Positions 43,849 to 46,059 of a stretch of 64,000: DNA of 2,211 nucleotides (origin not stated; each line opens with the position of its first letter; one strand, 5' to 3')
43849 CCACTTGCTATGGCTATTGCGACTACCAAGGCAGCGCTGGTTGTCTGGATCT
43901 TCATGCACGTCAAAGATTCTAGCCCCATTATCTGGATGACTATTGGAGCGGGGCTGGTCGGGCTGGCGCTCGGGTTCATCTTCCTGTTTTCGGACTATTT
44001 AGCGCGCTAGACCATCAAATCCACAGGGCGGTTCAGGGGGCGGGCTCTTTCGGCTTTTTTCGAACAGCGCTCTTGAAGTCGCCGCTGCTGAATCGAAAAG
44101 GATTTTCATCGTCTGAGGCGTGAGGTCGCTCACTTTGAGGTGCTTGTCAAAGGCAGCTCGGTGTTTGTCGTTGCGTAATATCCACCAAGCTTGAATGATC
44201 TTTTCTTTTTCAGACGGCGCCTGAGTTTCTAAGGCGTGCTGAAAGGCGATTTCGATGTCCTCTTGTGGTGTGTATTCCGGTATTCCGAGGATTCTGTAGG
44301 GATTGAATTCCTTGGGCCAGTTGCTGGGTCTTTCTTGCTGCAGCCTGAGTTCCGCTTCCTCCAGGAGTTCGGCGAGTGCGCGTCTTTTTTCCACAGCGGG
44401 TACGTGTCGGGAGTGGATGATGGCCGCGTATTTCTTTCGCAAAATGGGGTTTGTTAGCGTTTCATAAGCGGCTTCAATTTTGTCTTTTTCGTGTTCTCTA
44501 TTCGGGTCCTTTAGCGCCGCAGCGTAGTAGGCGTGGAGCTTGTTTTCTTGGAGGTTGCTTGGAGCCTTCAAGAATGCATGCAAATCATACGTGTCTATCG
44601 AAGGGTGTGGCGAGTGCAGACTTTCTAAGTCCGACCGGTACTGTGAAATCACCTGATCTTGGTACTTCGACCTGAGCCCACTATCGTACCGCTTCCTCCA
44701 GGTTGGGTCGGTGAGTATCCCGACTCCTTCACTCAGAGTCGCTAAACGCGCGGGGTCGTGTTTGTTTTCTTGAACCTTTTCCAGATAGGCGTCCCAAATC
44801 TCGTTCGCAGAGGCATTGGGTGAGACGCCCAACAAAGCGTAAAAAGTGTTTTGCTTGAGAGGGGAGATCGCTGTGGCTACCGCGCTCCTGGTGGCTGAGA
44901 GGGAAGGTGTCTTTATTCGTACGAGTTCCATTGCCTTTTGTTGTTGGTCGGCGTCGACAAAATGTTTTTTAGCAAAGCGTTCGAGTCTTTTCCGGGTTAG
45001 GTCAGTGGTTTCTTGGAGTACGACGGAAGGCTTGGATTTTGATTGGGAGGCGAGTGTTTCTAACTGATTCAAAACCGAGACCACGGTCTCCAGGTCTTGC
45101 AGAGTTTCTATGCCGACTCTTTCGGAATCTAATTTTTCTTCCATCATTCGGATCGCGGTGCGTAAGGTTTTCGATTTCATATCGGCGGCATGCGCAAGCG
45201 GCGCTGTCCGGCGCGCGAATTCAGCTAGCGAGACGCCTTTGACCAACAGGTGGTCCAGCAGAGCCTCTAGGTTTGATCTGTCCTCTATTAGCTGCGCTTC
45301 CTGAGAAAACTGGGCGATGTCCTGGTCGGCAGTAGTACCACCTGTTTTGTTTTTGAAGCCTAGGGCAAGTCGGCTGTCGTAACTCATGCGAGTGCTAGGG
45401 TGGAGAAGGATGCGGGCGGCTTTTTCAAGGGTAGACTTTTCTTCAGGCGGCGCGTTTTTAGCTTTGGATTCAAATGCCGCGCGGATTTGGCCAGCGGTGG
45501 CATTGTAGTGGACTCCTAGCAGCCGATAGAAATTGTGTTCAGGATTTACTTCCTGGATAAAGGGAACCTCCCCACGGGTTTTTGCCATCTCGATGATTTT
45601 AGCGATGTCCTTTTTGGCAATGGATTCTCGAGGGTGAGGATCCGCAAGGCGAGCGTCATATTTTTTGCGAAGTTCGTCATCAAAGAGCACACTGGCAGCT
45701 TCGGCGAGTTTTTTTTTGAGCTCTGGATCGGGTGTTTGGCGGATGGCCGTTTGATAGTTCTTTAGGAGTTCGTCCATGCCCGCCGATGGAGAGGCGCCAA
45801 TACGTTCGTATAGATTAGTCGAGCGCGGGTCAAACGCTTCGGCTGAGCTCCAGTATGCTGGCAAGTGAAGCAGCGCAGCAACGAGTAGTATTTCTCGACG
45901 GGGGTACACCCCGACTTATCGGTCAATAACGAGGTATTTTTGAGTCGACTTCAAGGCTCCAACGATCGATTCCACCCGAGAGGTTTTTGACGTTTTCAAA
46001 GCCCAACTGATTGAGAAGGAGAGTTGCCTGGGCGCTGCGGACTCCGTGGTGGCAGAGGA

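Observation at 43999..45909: Exported protein built from four HPD-less J-domain-like modules, convergent on the cytochrome oxidase operon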

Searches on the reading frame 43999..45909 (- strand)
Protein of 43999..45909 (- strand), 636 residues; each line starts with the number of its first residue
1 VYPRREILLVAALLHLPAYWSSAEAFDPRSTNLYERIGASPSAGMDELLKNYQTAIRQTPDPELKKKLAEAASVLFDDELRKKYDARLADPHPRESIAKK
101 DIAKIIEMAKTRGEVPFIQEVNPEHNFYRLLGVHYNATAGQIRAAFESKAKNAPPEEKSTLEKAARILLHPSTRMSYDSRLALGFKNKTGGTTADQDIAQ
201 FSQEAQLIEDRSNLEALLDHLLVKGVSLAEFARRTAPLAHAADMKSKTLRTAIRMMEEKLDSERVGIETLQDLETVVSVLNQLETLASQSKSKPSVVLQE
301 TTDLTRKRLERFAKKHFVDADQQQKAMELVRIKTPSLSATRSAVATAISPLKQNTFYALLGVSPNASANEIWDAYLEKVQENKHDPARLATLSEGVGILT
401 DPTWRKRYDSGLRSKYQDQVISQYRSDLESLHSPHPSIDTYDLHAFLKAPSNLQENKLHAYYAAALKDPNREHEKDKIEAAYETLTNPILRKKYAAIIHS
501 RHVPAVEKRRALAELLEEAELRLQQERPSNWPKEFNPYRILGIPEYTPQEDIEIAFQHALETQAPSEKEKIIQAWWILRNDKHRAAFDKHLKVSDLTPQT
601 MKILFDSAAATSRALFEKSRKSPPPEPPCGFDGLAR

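Call 3: search_protein_families(library=pfam, proteins=[window:43999-45909:-], max_evalue=10)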
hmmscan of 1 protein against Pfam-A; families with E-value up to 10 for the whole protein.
window:43999-45909:- (636 aa): 5 families
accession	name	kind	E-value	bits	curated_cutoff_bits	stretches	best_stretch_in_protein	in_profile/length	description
PF00226.36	DnaJ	-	2.1e-20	73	27.8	5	356-409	2-63/63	DnaJ domain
PF13446.11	RPT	-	1.2e-09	38.3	28.2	4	357-385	6-34/59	A repeated domain in UCH-protein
PF14829.11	GPAT_N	-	0.019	15.3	25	1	39-78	28-67/76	Glycerol-3-phosphate acyltransferase N-terminal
PF03980.19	Nnf1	-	0.024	15.4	23.7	1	491-564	19-84/110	Nnf1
PF09744.14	RH1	-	0.06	13.7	24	1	263-299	18-51/65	RILP homology 1 domain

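Call 4: search_protein_families(library=ncbifam, proteins=[window:43999-45909:-], max_evalue=10)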
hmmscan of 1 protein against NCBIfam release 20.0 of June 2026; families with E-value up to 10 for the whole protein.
window:43999-45909:- (636 aa): 12 families
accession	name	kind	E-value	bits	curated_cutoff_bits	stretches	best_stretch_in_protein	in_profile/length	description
TIGR02349.1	DnaJ_bact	equivalog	4.1e-14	52.7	377.2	3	126-206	1-94/354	molecular chaperone DnaJ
NF010872.0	PRK14279.1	equivalog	4.9e-09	35.8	556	3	354-410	9-73/394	molecular chaperone DnaJ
NF010892.0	PRK14299.1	equivalog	5.5e-08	32.4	392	3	354-410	4-67/291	chaperone protein DnaJ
NF050028.1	CldAdptActJ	equivalog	9.2e-08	32.5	150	1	356-394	4-40/93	cold adaptation protein ActJcold adaptation protein ActJ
NF010885.0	PRK14292.1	equivalog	1.7e-05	24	585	2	356-409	4-64/371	chaperone protein DnaJ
NF010894.0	PRK14301.1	equivalog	0.00089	18.3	548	1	352-410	2-68/373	chaperone protein DnaJ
NF008035.0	PRK10767.1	subfamily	0.001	18.2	338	2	125-166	4-55/374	molecular chaperone DnaJ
NF010871.0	PRK14278.1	equivalog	0.0019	17.1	502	2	355-411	4-67/378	molecular chaperone DnaJ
NF007618.0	PRK10266.1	equivalog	0.0059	16.1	403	1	48-86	28-67/306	curved DNA-binding protein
NF010874.0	PRK14281.1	equivalog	0.051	12.7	619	1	32-85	4-66/397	chaperone protein DnaJ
NF006948.0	PRK09430.1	equivalog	0.28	10.8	162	1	347-383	193-229/267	co-chaperone DjlA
TIGR00714.1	hscB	equivalog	4.1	7.5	46.75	1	476-528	38-92/156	Fe-S protein assembly co-chaperone HscB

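Call 5: search_solved_structures(query=window:43999-45909:-, max_evalue=10, show_alignments=3)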
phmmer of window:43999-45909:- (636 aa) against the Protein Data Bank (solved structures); distinct sequences matched with E-value up to 10: 17.
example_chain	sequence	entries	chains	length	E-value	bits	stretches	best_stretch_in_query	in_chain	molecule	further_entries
8eod_A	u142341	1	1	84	0.00091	21.7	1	29-86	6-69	Protein SIS1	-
6d6x_A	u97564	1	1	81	0.001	21.5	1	29-86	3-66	Type II HSP40 co-chaperone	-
4rwu_A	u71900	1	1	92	0.0014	21.1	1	29-86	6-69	Protein SIS1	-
2lo1_A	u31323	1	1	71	0.0037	19.7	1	351-411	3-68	DnaJ homolog subfamily A member 1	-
6iws_A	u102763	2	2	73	0.0066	18.8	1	353-410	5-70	DnaJ homolog subfamily A member 3, mitochondrial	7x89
2m6y_A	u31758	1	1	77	0.0073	18.7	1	351-411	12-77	DnaJ homolog subfamily A member 1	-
8e2o_A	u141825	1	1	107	0.0092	18.4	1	351-413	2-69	Isoform 2 of DnaJ homolog subfamily A member 1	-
2dn9_A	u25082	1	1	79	0.01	18.2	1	354-410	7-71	DnaJ homolog subfamily A member 3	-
2och_A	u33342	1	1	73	0.024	17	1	351-411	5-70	Hypothetical protein dnj-12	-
2hoq_A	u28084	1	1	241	0.15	14.3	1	374-451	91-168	Putative HAD-hydrolase PH1655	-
2cug_A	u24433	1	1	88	0.33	13.2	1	534-589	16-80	mKIAA0962 protein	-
3apq_A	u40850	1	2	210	0.65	12.3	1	355-425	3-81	DnaJ homolog subfamily C member 10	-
2ctr_A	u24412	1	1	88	0.66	12.2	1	460-501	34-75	DnaJ homolog subfamily B member 9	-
4j7z_A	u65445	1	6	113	0.9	11.8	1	354-410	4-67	Chaperone protein DnaJ 2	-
9dyv_A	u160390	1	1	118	0.93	11.7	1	354-410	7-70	Chaperone protein DnaJ 2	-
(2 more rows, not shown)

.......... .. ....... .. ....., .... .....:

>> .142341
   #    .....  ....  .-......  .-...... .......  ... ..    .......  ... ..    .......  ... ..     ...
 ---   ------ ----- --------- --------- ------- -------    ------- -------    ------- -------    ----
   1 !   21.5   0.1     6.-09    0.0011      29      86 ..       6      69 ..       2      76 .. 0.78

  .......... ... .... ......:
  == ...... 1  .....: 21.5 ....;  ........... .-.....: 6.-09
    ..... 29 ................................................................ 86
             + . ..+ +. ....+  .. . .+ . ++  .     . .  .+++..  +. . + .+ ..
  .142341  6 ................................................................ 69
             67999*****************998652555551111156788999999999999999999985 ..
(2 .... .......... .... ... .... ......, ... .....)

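Call 9: find_homologous_proteins(query=window:43999-45909:-, max_evalue=0.001)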
Query window:43999-45909:- (636 aa): 1 proteins with E <= 0.001 among 8000 candidates.
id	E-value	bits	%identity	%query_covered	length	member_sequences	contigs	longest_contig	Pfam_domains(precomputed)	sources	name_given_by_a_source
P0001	0.0e+0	1401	100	100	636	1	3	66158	PF00226.37,PF13446.12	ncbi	-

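Call 11: find_encoding_contigs(protein=P0001, flank=10000, max_places=6)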
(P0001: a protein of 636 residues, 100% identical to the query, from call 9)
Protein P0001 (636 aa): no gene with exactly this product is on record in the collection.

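Call 12: find_related_loci(query=window:43999-45909:-, collection=genome_contigs, flank=10000)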
Query window:43999-45909:- (636 aa) in genome_contigs; peptide patterns used: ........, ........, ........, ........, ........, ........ (x = any residue, [..] = any of these).
67 stretches matched a pattern, but none encodes a relative of the query by tblastn (E <= 1e-3).

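Call 17: search_protein_representatives(protein=window:43999-45909:-)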
Query: 636 residues. Proteins with E-value up to 0.001 (for the whole library): 32; up to 1e-10: 7; up to 1e-30: 2. The best 32 are listed.
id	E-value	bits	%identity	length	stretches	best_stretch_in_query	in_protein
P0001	0.0e+00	1400.9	100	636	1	1-636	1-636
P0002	6.3e-37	144.4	41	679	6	65-168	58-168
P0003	3.3e-15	72.7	30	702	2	348-589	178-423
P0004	3.6e-15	72.6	31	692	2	320-591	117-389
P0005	1.3e-13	67.5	35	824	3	28-180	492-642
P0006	4.8e-13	65.6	26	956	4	335-589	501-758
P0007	8.7e-12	61.4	33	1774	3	246-428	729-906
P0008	4.5e-08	49.2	28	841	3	24-294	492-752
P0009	5.9e-08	48.8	34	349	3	351-430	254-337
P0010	2.6e-07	46.6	43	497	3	122-158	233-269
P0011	1.0e-06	44.7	32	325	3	118-182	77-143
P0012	1.5e-06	44.1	34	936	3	27-181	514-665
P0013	1.7e-06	44.0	28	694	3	294-414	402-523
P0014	2.2e-06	43.6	27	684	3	17-187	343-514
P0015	2.4e-06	43.4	36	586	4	349-414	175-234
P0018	8.4e-06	41.7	28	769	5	351-499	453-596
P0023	1.3e-04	37.7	32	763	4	342-412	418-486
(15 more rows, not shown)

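Call 19: list_cluster_members(proteins=[P0001, P0003, P0004, P0005, P0006, P0007, P0008, P0012, P0013, P0014])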
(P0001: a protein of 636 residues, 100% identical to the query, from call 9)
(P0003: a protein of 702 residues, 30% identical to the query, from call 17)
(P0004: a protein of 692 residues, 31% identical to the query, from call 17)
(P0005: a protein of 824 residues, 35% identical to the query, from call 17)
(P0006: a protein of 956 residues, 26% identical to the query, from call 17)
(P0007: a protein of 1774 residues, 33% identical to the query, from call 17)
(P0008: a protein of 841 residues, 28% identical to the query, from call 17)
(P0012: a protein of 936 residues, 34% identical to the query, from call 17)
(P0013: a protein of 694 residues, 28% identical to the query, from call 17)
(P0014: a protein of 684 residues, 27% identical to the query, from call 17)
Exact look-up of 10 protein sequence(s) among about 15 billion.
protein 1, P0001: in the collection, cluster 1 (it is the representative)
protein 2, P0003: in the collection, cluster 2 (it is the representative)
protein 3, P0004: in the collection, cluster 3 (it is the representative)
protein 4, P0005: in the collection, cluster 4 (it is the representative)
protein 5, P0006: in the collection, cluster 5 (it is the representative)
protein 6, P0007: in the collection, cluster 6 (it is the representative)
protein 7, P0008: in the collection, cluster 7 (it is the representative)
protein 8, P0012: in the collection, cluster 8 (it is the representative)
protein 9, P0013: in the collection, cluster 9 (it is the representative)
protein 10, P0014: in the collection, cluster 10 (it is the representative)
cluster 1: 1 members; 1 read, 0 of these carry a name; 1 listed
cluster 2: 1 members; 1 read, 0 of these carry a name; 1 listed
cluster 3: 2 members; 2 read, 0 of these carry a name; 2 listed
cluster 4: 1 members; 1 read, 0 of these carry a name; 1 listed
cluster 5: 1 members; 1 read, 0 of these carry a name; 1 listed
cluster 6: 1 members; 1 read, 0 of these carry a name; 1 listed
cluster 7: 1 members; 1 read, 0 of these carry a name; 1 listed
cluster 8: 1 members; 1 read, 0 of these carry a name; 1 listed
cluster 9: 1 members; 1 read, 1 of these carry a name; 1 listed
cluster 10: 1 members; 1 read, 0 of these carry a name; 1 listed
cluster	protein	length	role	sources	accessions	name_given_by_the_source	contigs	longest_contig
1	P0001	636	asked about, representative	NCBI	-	-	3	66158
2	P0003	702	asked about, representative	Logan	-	-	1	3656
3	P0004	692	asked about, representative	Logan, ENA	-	-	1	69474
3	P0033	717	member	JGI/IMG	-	-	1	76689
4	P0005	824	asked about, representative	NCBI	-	-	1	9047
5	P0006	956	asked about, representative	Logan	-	-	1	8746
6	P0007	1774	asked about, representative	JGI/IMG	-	-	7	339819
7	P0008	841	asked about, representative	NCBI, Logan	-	-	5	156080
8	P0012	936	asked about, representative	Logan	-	-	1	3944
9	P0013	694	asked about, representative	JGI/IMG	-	DnaJ-class molecular chaperone/GNAT superfamily N-acetyltransferase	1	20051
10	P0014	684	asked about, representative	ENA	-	-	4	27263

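Call 20: search_protein_families(library=pfam, proteins=[P0002, P0003, P0004, P0005, P0006, P0007, P0008, P0012, P0013, P0014], max_evalue=0.01)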
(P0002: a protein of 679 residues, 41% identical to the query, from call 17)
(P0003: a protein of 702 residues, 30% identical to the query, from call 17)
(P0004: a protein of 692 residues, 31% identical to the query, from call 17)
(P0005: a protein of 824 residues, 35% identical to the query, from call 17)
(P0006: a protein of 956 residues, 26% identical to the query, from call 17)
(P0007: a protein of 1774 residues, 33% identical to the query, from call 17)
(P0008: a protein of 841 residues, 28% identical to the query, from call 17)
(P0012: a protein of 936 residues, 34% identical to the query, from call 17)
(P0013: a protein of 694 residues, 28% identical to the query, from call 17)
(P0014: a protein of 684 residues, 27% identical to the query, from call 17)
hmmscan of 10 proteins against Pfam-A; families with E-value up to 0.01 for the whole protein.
P0002 (679 aa): 10 families
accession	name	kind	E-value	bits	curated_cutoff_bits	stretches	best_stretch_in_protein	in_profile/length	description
PF00226.36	DnaJ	-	1.2e-121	397.2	27.8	6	231-292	1-63/63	DnaJ domain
PF19872.4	DUF6345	-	1.1e-06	28.8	26.9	0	245-272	160-187/221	Family of unknown function (DUF6345)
PF13446.11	RPT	-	4.1e-06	27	28.2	0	19-49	6-35/59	A repeated domain in UCH-protein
PF00191.25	Annexin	-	1.7e-05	25.2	25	0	475-503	17-45/66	Annexin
PF10041.14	DUF2277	-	0.00031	21.5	25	0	606-626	10-30/78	Uncharacterized conserved protein (DUF2277)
PF18602.6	Rap1a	-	0.0013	19.6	27.7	0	609-648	50-88/90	Rap1a immunity proteins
PF05347.21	Complex1_LYR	-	0.0013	19.1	24.8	0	29-51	26-48/59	Complex 1 protein (LYR family)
PF12512.13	DUF3717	-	0.0013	19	25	0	42-68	16-42/68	Protein of unknown function (DUF3717)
PF22736.1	NNH5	-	0.0026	18.2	27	0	615-636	72-93/134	NACHT N-terminal Helical domain 5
PF04891.17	NifQ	-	0.0044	17.9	27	0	46-132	16-101/159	NifQ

P0003 (702 aa): 1 family
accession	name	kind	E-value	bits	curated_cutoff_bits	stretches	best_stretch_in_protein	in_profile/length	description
PF00226.36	DnaJ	-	2.4e-21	76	27.8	3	368-422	1-63/63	DnaJ domain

P0004 (692 aa): 6 families
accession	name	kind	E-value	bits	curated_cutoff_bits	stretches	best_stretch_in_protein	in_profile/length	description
PF00226.36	DnaJ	-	5.6e-25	87.7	27.8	3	149-202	2-63/63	DnaJ domain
PF00583.31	Acetyltransf_1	-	9.5e-10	39.2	20.7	1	19-101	14-98/116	Acetyltransferase (GNAT) family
PF13508.13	Acetyltransf_7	-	4e-09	37.2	27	1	38-101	3-67/84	Acetyltransferase (GNAT) domain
PF13673.13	Acetyltransf_10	-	4.3e-07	30.4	23.6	1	26-96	19-86/128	Acetyltransferase (GNAT) domain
PF13446.11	RPT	-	0.00021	21.5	28.2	0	334-372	6-41/59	A repeated domain in UCH-protein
PF14542.12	Acetyltransf_CG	-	0.001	19.6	30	1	45-95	6-58/80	GCN5-related N-acetyl-transferase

P0005 (824 aa): 1 family
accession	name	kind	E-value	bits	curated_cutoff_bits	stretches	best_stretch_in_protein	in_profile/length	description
PF00226.36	DnaJ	-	1.5e-10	41.4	27.8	0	496-550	1-63/63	DnaJ domain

P0006 (956 aa): 9 families
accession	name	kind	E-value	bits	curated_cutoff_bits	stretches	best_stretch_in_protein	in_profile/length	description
PF00583.31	Acetyltransf_1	-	1.4e-25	90.2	20.7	2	186-294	4-116/116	Acetyltransferase (GNAT) family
PF13508.13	Acetyltransf_7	-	5.7e-20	71.9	27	2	216-294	5-82/84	Acetyltransferase (GNAT) domain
PF13673.13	Acetyltransf_10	-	5.3e-19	68.9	23.6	2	214-294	31-107/128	Acetyltransferase (GNAT) domain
PF08445.16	FR47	-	9.3e-15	54.8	22.1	2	216-295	3-78/86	FR47-like protein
PF00226.36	DnaJ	-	1.6e-13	51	27.8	0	612-664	3-63/63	DnaJ domain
PF14542.12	Acetyltransf_CG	-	1.7e-09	38.1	30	1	72-123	5-58/80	GCN5-related N-acetyl-transferase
PF13420.13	Acetyltransf_4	-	0.00027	21.4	24.3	0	219-297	55-137/155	Acetyltransferase (GNAT) domain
PF13302.13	Acetyltransf_3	-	0.00048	21.3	25.4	0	204-294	36-137/138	Acetyltransferase (GNAT) domain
PF13480.13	Acetyltransf_6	-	0.0025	18.4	22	0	66-121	72-127/143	Acetyltransferase (GNAT) domain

P0007 (1774 aa): 4 families
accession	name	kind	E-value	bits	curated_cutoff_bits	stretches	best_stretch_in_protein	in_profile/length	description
PF00226.36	DnaJ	-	1.4e-43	147.2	27.8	3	827-887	1-63/63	DnaJ domain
PF13730.12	HTH_36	-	2.2e-06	27.8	25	0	47-87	3-43/55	Helix-turn-helix domain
PF19776.5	DUF6262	-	0.0045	17.6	29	0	1118-1174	21-73/110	Family of unknown function (DUF6262)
PF13446.11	RPT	-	0.0059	16.8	28.2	0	447-494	3-41/59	A repeated domain in UCH-protein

P0008 (841 aa): 2 families
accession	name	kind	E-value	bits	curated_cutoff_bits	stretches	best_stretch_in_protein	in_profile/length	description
PF00226.36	DnaJ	-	4.8e-16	59.1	27.8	1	393-445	3-62/63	DnaJ domain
PF13446.11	RPT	-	0.0073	16.5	28.2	0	395-443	8-52/59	A repeated domain in UCH-protein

P0012 (936 aa): 4 families
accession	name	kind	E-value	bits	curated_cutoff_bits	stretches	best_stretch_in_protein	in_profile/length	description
PF00226.36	DnaJ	-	5.7e-14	52.4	27.8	0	609-663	1-63/63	DnaJ domain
PF00583.31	Acetyltransf_1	-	2.3e-08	34.8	20.7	1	193-275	14-101/116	Acetyltransferase (GNAT) family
PF13508.13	Acetyltransf_7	-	1.5e-06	28.9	27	1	214-268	7-58/84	Acetyltransferase (GNAT) domain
PF13673.13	Acetyltransf_10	-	1e-05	26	23.6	1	209-285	30-101/128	Acetyltransferase (GNAT) domain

P0013 (694 aa): 6 families
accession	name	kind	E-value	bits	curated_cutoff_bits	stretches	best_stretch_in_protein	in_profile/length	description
PF00226.36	DnaJ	-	1.1e-26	93.2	27.8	3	172-226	1-63/63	DnaJ domain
PF13508.13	Acetyltransf_7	-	5.4e-05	23.9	27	1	65-112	7-55/84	Acetyltransferase (GNAT) domain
PF13673.13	Acetyltransf_10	-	8.4e-05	23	23.6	1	49-128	19-95/128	Acetyltransferase (GNAT) domain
PF13446.11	RPT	-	0.00055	20.1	28.2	0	344-364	4-24/59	A repeated domain in UCH-protein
PF14542.12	Acetyltransf_CG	-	0.00056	20.4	30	1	69-119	7-59/80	GCN5-related N-acetyl-transferase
PF00583.31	Acetyltransf_1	-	0.0012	19.6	20.7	1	62-112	34-87/116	Acetyltransferase (GNAT) family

P0014 (684 aa): 1 family
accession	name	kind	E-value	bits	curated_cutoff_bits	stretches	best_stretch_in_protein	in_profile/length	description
PF00226.36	DnaJ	-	1.7e-21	76.5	27.8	3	161-214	1-63/63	DnaJ domain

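Call 23: find_homologous_proteins(query=A1, max_evalue=0.00001)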
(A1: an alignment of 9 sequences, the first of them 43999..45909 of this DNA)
Query A1 (9 sequences) (636 aa, profile of the alignment): 1 proteins with E <= 0.00001 among 8000 candidates.
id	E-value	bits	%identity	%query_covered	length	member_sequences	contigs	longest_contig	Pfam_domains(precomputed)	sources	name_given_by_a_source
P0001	1.5e-149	518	100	100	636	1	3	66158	PF00226.37,PF13446.12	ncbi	-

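Call 27: find_encoding_contigs(protein=P0008, flank=10000, max_places=3)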
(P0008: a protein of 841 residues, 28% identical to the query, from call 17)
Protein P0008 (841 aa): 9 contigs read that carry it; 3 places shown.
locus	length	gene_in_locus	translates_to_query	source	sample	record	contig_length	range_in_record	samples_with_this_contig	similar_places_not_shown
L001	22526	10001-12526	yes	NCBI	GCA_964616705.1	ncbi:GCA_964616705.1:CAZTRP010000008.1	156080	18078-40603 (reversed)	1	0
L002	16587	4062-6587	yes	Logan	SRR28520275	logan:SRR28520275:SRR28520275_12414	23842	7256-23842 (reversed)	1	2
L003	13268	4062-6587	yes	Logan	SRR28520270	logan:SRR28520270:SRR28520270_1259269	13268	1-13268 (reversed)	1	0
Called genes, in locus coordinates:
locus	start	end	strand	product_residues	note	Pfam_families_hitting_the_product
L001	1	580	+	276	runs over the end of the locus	PF00669:Flagellin_N, PF00700:Flagellin_C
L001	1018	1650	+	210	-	PF00581:Rhodanese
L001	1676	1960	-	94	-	PF01649:Ribosomal_S20p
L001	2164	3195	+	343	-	-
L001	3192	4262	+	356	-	-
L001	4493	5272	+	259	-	-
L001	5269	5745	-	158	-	-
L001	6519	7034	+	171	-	PF08327:AHSA1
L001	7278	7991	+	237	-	-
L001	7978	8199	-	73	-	-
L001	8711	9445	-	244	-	-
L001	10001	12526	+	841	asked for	PF00226:DnaJ (faint)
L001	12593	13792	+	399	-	-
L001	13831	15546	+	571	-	-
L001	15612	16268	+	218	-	PF01569:PAP2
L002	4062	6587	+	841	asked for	PF00226:DnaJ (faint)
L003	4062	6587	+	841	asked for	PF00226:DnaJ (faint)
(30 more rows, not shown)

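Call 28: find_encoding_contigs(protein=P0033, flank=10000, max_places=3)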
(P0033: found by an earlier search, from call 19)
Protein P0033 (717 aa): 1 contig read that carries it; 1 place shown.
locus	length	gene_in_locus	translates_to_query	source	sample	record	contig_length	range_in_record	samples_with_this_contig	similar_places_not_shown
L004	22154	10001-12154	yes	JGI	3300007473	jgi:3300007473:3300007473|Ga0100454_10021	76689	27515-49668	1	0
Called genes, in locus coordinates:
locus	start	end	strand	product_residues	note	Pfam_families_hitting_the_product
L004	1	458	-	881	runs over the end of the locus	PF00270:DEAD (weak), PF04851:ResIII (weak), PF06733:DEAD_2, PF13307:Helicase_C_2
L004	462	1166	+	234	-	PF04055:Radical_SAM (weak), PF13186:SPASM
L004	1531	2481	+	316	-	-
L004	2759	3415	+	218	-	-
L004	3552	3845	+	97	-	-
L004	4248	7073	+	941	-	PF00089:Trypsin (weak), PF13365:Trypsin_2 (weak)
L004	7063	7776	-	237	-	-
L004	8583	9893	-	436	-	PF13167:GTP-bdg_N, PF16360:GTP-bdg_M, PF01926:MMR_HSR1, PF02421:FeoB_N (weak)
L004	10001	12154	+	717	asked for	PF00583:Acetyltransf_1, PF13673:Acetyltransf_10, PF13508:Acetyltransf_7, PF00226:DnaJ (faint)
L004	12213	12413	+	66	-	-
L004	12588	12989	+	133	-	-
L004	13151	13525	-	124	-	-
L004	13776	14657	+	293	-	-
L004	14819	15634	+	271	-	PF00487:FA_desaturase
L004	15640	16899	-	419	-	-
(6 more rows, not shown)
